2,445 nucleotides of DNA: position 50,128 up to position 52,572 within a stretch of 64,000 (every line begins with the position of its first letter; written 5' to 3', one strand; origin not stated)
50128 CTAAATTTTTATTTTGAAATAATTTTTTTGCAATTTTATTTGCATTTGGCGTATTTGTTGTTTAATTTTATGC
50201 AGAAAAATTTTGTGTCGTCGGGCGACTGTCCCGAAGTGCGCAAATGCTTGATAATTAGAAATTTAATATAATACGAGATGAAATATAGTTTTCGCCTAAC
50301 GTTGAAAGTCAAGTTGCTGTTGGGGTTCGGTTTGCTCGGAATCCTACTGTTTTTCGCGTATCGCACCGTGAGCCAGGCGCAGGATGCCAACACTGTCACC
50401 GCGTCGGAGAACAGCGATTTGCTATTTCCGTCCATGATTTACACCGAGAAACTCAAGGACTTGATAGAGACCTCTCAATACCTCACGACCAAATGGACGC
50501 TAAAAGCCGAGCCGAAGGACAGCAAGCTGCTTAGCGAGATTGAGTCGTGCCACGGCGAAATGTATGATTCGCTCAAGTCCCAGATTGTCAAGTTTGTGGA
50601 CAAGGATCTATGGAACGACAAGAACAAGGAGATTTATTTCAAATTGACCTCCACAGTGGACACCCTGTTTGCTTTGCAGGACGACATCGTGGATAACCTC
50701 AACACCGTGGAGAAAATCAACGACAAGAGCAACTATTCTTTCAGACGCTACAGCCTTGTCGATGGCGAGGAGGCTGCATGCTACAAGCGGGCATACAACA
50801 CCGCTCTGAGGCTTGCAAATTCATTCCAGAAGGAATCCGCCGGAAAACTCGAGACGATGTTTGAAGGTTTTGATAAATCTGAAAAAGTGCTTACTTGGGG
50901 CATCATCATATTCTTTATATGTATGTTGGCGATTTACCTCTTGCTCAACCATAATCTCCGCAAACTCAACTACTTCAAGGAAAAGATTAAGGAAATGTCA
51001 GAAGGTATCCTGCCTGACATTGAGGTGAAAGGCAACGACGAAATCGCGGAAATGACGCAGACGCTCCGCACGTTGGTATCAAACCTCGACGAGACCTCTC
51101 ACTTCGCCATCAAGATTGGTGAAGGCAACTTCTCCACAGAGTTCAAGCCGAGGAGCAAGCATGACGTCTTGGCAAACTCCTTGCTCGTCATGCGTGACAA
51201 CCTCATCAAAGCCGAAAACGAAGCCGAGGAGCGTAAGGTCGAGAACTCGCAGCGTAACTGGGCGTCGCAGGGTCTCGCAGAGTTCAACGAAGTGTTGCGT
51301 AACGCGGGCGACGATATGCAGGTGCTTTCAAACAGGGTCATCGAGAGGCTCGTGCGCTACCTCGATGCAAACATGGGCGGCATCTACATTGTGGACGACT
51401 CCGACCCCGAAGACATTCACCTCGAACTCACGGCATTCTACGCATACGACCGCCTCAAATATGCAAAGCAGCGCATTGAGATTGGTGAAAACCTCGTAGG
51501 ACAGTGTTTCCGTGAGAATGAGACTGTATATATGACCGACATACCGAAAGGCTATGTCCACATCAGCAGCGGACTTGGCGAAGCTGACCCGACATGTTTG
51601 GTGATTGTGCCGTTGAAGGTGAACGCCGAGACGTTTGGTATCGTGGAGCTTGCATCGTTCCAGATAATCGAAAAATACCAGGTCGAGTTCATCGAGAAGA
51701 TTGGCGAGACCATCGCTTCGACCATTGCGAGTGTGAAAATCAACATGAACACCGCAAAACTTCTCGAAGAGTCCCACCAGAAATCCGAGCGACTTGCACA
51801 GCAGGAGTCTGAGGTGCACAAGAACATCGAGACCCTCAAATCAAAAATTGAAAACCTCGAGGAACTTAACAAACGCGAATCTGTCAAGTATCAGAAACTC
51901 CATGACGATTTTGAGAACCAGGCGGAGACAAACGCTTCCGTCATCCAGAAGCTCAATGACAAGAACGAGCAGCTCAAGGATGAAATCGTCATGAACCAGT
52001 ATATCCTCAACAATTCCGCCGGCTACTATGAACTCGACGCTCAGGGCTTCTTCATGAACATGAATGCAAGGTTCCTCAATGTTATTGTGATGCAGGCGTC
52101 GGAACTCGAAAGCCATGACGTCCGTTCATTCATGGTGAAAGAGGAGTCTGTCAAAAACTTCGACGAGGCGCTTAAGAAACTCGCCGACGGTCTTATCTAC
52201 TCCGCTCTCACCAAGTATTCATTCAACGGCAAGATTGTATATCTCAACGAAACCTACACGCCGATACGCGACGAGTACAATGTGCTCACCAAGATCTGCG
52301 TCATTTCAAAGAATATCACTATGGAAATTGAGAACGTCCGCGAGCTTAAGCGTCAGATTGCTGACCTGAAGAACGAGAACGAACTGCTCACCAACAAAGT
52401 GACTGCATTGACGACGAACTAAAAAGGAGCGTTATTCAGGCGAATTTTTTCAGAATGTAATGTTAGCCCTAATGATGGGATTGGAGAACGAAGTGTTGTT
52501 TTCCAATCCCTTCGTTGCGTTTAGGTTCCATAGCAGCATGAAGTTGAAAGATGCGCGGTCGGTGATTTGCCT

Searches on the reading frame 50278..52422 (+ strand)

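Call 15: search_protein_families(library=pfam, proteins=[window:50278-52422:+], max_evalue=0.001)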
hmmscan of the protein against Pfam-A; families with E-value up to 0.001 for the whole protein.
window:50278-52422:+ (714 aa): 5 families
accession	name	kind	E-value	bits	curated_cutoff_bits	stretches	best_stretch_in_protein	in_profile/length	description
PF13185.12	GAF_2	-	2e-14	54.4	28.6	1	346-483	3-135/136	GAF domain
PF01590.32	GAF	-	1.4e-06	29.3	22.4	1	346-483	1-133/133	GAF domain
PF08448.16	PAS_4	-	9.3e-05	23.1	23.1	1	583-682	8-107/110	PAS fold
PF00672.30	HAMP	-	0.00012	22.8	25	0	227-271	7-52/53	HAMP domain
PF13426.13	PAS_9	-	0.00026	21.7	27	0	583-681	4-102/103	PAS domain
